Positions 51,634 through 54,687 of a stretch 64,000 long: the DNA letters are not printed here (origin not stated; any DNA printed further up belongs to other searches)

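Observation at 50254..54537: Acidic low-complexity protein plus TraG/VirD4/HerA-like ATPase inserted into the ribosomal supercluster between map and ndk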

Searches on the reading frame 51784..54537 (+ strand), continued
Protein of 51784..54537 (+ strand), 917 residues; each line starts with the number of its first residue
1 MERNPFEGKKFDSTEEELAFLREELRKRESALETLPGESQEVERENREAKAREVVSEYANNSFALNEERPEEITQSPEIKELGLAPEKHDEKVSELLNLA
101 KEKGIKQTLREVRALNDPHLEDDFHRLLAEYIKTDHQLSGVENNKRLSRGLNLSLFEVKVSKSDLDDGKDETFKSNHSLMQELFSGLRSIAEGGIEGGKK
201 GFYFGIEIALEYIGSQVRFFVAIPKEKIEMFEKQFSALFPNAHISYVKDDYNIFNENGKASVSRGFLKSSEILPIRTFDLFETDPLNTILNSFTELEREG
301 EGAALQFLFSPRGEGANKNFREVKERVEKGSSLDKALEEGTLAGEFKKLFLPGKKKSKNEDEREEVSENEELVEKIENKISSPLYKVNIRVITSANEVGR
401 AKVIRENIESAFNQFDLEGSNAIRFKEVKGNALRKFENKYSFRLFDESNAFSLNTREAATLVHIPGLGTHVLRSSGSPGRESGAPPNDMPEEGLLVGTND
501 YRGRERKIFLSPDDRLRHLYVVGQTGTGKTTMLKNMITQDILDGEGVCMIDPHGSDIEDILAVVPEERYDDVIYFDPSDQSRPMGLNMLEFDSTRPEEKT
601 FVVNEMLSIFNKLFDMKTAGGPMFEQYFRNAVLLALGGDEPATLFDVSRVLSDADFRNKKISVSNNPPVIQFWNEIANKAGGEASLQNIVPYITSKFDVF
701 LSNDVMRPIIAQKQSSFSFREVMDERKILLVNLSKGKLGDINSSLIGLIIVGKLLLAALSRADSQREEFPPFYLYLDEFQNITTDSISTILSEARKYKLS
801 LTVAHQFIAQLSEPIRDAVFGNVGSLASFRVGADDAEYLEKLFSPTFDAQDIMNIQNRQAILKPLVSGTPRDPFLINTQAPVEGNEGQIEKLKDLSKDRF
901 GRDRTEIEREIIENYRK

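Call 77: search_protein_families(library=pfam, proteins=[L049:10455-10913:+, L049:5865-6350:+, L005:5608-6414:-, L049:4440-5051:-, L005:3914-4300:-, L049:11743-12321:+, L005:12729-13949:+, L058:12430-13095:+, L055:13582-14673:+, L024:1712-2002:+], max_evalue=0.001)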
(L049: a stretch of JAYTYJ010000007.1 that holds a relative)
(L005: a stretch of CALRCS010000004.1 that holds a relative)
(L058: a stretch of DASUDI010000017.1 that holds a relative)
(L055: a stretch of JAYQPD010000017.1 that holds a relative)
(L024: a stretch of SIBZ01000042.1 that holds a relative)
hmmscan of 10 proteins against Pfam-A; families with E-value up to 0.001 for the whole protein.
L049:10455-10913:+ (152 aa): 1 family
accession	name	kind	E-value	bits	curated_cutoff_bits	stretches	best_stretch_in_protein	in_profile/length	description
PF18923.6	DUF5673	-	0.00042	20.7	26.7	0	68-132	3-64/66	Domain of unknown function (DUF5673)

L049:5865-6350:+ (161 aa): 2 families
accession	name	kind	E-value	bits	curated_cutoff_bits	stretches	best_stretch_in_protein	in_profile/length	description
PF01844.29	HNH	-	1.7e-05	25.3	21.4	1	108-148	1-45/47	HNH endonuclease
PF13392.12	HNH_3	-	0.00036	20.5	24.8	1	119-139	19-39/46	HNH endonuclease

L005:5608-6414:- (268 aa): 1 family
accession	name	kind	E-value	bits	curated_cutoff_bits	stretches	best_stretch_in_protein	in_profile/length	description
PF18914.6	DUF5666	-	0.00023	21.8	27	0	156-219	2-59/60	Domain of unknown function (DUF5666)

L049:4440-5051:- (203 aa): 1 family
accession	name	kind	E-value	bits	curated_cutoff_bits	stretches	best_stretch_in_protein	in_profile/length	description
PF09335.16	VTT_dom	-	1.4e-21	77.7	33.9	1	38-163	1-122/123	VTT domain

L005:3914-4300:- (128 aa): 1 family
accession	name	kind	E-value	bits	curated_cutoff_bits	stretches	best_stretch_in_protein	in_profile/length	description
PF03652.20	RuvX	-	2.1e-24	86.8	29.2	1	1-122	1-133/134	Holliday junction resolvase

L049:11743-12321:+ (192 aa): 7 families
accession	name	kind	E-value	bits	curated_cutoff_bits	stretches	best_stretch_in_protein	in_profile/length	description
PF01330.27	RuvA_N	-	9.1e-20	71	23.6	1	1-62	1-61/61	RuvA N terminal domain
PF14520.12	HHH_5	-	3e-17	63.3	27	1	72-130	1-57/57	Helix-hairpin-helix domain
PF07499.19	RuvA_C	-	3.2e-10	40.8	24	1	150-190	5-46/47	RuvA, C-terminal domain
PF00633.29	HHH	-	1.7e-06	28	24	0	110-124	13-27/30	Helix-hairpin-helix motif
PF14716.13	HHH_8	-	0.0001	23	30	0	92-128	34-68/73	Helix-hairpin-helix domain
PF12826.13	HHH_2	-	0.00074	20.1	27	0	101-127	28-54/64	Helix-hairpin-helix motif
PF12836.13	HHH_3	-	0.00082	19.9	27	0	105-125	11-31/65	Helix-hairpin-helix motif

L005:12729-13949:+ (406 aa): 2 families
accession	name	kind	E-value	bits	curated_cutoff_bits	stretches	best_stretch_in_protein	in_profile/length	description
PF08245.18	Mur_ligase_M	-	9.6e-32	111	24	1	49-206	1-149/200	Mur ligase middle domain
PF02875.26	Mur_ligase_C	-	2.8e-23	83.6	28.4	1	251-373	1-127/127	Mur ligase, glutamate ligase domain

L058:12430-13095:+ (221 aa): 1 family
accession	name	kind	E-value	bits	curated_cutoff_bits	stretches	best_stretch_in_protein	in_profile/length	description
PF13177.12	DNA_pol3_delta2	-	1.7e-15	57.8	27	1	30-117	68-156/161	DNA polymerase III, delta subunit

L055:13582-14673:+ (363 aa): 4 families
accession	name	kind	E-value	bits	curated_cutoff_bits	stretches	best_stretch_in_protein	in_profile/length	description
PF02163.28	Peptidase_M50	-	1.1e-58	198.7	27.2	1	6-349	2-221/221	Peptidase family M50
PF17820.7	PDZ_6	-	6.9e-08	32.6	27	1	134-183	1-46/54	PDZ domain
PF13180.12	PDZ_2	-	1.8e-06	28.5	27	1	116-199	3-77/80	PDZ domain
PF00595.29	PDZ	-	0.00024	21.8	23.2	1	116-163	12-56/81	PDZ domain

L024:1712-2002:+ (96 aa): 0 families

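Call 81: list_cluster_members(proteins=[window:51784-54534:+, window:50254-51777:+, window:55238-55666:+])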
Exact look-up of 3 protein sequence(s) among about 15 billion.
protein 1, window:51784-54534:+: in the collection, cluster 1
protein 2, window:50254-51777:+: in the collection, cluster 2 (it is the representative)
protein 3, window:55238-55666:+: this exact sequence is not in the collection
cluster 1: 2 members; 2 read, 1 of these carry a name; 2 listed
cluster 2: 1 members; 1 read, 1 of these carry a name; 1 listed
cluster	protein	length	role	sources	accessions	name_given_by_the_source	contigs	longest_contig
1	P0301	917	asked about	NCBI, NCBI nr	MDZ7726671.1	MAG: type IV secretion system DNA-binding domain-containing protein [Candidatus ... | type IV secretion system DNA-binding domain-containing protein [Candidatus ...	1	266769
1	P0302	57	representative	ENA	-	-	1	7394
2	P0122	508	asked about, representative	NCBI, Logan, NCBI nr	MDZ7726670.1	MAG: hypothetical protein U5L75_03765 [Candidatus Campbellbacteria bacterium] | hypothetical protein [Candidatus Campbellbacteria bacterium]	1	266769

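Call 86: search_solved_structures(query=A1, max_evalue=10)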
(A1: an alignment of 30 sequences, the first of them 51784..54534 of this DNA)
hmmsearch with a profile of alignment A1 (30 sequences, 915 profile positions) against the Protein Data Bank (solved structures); distinct sequences matched with E-value up to 10: 9.
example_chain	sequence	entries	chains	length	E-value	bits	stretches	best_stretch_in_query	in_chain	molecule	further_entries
1gl6_A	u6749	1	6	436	0.0004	21.6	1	504-551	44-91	ATPASE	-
1e9r_A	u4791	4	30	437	0.0004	21.6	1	504-551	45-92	CONJUGAL TRANSFER PROTEIN TRWB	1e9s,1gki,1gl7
2kjq_A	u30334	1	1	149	0.066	14.3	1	505-549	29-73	DnaA-related protein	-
6sz9_A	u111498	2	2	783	0.068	14.2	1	496-552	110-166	IcmO (DotL)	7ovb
3upu_A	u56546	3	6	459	0.32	12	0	507-548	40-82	ATP-dependent DNA helicase dda | Dda helicase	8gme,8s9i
9x1l_A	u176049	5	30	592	0.82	10.6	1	512-551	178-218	DNA helicase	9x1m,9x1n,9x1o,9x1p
5opt_t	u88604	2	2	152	0.97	10.4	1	418-468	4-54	40S ribosomal protein S15, putative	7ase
2bmd_A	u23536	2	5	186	1.1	10.2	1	510-537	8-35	RAS-RELATED PROTEIN RAB4A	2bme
2o52_A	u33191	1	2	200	1.7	9.6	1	510-537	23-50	Ras-related protein Rab-4B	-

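Call 88: search_dna_similar(query=window:51784-54534:+, collection=plasmids, mode=protein, max_evalue=0.001, max_rows=25)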
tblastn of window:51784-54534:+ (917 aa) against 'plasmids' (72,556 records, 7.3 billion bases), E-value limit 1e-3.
Records with a match: 314; places in all: 333; records where one place covers at least 80% of the query: 0.
Best place of each record, by identity: <60% 314.
By first word of the organism name: Bacillus 100; Streptomyces 50; Staphylococcus 28; Clostridium 21; Natrinema 12; Haladaptatus 11; Sulfolobus 11; Halomontanus 6; Halalkalicoccus 5; Paenibacillus 5; and 49 more.
By predicted mobility (MOB-suite, as given by PLSDB): non-mobilizable 252; mobilizable 54; conjugative 8.
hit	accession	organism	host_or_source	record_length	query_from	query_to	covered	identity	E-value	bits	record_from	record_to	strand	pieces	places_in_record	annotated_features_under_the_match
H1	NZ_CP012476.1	Shouchella clausii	-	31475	215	881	73%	25.8%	7e-32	142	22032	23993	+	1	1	DUF87 domain-containing protein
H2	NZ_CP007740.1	Bacillus methanolicus MGA3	soil sample, enrichment culture ...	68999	216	881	73%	25.0%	4e-29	134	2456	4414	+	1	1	DUF87 domain-containing protein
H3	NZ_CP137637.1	Niallia sp. XMNu-256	-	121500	231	881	71%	25.5%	8e-28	129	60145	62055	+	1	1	DUF87 domain-containing protein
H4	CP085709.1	Bacillus sp. CMF21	single cell,soil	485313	216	881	73%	24.5%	1e-28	132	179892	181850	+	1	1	DUF87 domain-containing protein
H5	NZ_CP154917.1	Bacillus subtilis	-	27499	231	881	71%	24.9%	3e-25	121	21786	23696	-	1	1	DUF87 domain-containing protein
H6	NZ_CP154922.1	Bacillus subtilis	-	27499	231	881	71%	24.9%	3e-25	121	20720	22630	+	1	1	DUF87 domain-containing protein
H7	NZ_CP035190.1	Bacillus licheniformis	cell culture,food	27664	231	881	71%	24.9%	4e-25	120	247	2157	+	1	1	DUF87 domain-containing protein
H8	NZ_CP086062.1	Bacillus sp. BC1-43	Sing cell,soil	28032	231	881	71%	24.7%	6e-26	123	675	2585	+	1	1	DUF87 domain-containing protein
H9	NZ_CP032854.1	Bacillus subtilis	cell culture,Cheonggukjang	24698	231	881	71%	24.7%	8e-26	123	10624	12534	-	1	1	DUF87 domain-containing protein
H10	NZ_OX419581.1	Bacillus subtilis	garden soil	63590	219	898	74%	23.2%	1e-13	83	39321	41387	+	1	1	DUF87 domain-containing protein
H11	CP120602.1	Bacillus subtilis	cell culture,cornstarch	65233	219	898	74%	23.1%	1e-13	84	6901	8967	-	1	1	DUF87 domain-containing protein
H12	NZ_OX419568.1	Bacillus subtilis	garden soil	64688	219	898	74%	23.1%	1e-13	83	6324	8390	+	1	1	DUF87 domain-containing protein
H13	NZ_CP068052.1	Peribacillus psychrosaccharolyticus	-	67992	261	881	68%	25.1%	7e-27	126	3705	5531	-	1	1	DUF87 domain-containing protein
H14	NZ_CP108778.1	Embleya sp. NBC_00896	-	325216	380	901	57%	28.9%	9e-43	177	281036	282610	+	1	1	type IV secretory system conjugative DNA transfer family protein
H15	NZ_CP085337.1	Haladaptatus halobius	cell culture,saline soil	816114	273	855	64%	25.5%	2e-18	99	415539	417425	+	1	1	type IV secretion system DNA-binding domain-containing protein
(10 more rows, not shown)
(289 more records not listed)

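Call 89: search_dna_similar(query=window:51784-54534:+, collection=phages, mode=protein, max_evalue=0.001, max_rows=15)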
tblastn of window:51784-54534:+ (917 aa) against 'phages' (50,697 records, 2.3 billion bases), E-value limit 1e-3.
Records with a match: 54; places in all: 54; records where one place covers at least 80% of the query: 0.
Best place of each record, by identity: <60% 54.
By first word of the organism name: Bacillus 46; Deep-sea 2; Lysinibacillus 2; Geobacillus 2; Brevibacillus 1; Microcystis 1.
By host as written in the record: Bacillus subtilis 14; Bacillus subtilis BEST7003 7; - 7; Bacillus cereus 4; Bacillus megaterium str. ATCC 43725 2; Bacillus cereus BGSC 6E1 2; Bacillus cereus HER1399 2; Bacillus subtilis Delta6 2; and 11 more.
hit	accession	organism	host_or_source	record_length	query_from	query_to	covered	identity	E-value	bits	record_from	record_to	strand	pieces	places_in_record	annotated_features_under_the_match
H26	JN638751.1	Bacillus phage G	Bacillus megaterium str. ATCC 43725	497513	219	897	74%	25.2%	2e-34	149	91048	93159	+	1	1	156: gp156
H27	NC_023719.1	Bacillus phage G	Bacillus megaterium str. ATCC 43725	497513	219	897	74%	25.2%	2e-34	149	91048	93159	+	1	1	156: gp156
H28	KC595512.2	Bacillus phage JL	Bacillus cereus BGSC 6E1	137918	385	876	54%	23.3%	2e-15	87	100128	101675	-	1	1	lipid A export ATP-binding/permease protein Msb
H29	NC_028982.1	Bacillus phage JL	Bacillus cereus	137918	385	876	54%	23.3%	2e-15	87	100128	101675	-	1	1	lipid A export ATP-binding/permease protein Msb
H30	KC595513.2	Bacillus phage Shanette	Bacillus cereus BGSC 6E1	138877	385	876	54%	23.3%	3e-15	87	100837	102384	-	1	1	hypothetical protein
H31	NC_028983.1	Bacillus phage Shanette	Bacillus cereus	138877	385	876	54%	23.3%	3e-15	87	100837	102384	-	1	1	hypothetical protein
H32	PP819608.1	Bacillus phage Adastra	Bacillus subtilis CU 1065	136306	385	852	51%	24.4%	9e-11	72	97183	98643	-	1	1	hypothetical protein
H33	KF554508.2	Bacillus phage CP-51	Bacillus cereus HER1399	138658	385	876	54%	23.1%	3e-14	84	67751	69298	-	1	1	hypothetical protein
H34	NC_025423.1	Bacillus phage CP-51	Bacillus cereus HER1399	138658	385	876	54%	23.1%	3e-14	84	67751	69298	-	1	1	hypothetical protein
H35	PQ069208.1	Bacillus phage S4-1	Bacillus sp. S4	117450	385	876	54%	22.9%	3e-13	80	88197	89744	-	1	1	record has no annotation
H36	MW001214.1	Bacillus phage SP8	Bacillus subtilis Marburg strain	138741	385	852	51%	24.0%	2e-10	71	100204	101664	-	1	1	type IV secretory pathway VirD4 component-like protein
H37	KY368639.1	Bacillus phage vB_BsuM-Goe2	Bacillus subtilis Goe2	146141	385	852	51%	24.0%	1e-9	69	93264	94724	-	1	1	hypothetical protein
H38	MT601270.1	Bacillus phage vB_BsuM-Goe9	Bacillus subtilis Delta6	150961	385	852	51%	24.0%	2e-9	68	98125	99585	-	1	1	putative P-loop containing nucleoside triphosphate hydrolase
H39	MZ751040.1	Bacillus phage phi18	Bacillus subtilis subsp. subtilis str. ...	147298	385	852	51%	24.0%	2e-9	68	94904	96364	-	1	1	hypothetical protein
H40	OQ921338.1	Bacillus phage SPO1L3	Bacillus subtilis BEST7003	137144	385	852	51%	24.0%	2e-9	68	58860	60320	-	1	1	hypothetical protein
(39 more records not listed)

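Call 90: get_annotated_region(hit=H1, flank=9000)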
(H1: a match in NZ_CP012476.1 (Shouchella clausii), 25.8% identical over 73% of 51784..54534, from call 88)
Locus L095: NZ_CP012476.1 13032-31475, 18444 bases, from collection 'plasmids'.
description: Shouchella clausii strain ENTPro plasmid unnamed, complete sequence
organism: Shouchella clausii (NCBI taxid 79880)
taxonomy: Bacteria; Bacillota; Bacilli; Bacillales; Bacillaceae; Shouchella; Shouchella clausii
host: -; source: -; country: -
typing (MOB-suite, as given by PLSDB): non-mobilizable; replicon rep_cluster_258
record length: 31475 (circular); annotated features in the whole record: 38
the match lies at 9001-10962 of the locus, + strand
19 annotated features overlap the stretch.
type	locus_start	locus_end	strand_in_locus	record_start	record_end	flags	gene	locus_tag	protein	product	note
CDS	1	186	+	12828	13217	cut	-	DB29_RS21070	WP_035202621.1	hypothetical protein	-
CDS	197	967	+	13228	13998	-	-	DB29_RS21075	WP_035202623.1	hypothetical protein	-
CDS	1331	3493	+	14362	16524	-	-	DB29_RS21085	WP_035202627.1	type IA DNA topoisomerase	GO:0006265 - DNA topological change [Evidence IEA]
CDS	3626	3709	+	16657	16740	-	-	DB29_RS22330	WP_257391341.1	putative holin-like toxin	-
CDS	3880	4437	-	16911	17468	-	-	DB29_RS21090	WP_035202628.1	helix-turn-helix domain-containing protein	-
CDS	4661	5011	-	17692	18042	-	-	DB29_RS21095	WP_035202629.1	hypothetical protein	-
CDS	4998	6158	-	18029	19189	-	-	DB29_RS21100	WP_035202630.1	ParM/StbA family protein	GO:0030541 - plasmid partitioning [Evidence IEA]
CDS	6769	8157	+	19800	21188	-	-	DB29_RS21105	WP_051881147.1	primase C-terminal domain-containing protein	-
CDS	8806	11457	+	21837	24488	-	-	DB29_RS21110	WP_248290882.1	DUF87 domain-containing protein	-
CDS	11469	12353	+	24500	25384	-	-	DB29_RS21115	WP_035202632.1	replication-relaxation family protein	-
CDS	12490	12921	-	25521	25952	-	-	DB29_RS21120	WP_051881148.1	helix-turn-helix transcriptional regulator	-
CDS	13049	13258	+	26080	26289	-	-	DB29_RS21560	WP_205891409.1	helix-turn-helix transcriptional regulator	-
CDS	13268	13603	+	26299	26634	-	-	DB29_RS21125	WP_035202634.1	hypothetical protein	-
CDS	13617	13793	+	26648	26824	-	-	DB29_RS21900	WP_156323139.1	hypothetical protein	-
CDS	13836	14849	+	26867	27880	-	-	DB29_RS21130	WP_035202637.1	conjugal transfer protein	-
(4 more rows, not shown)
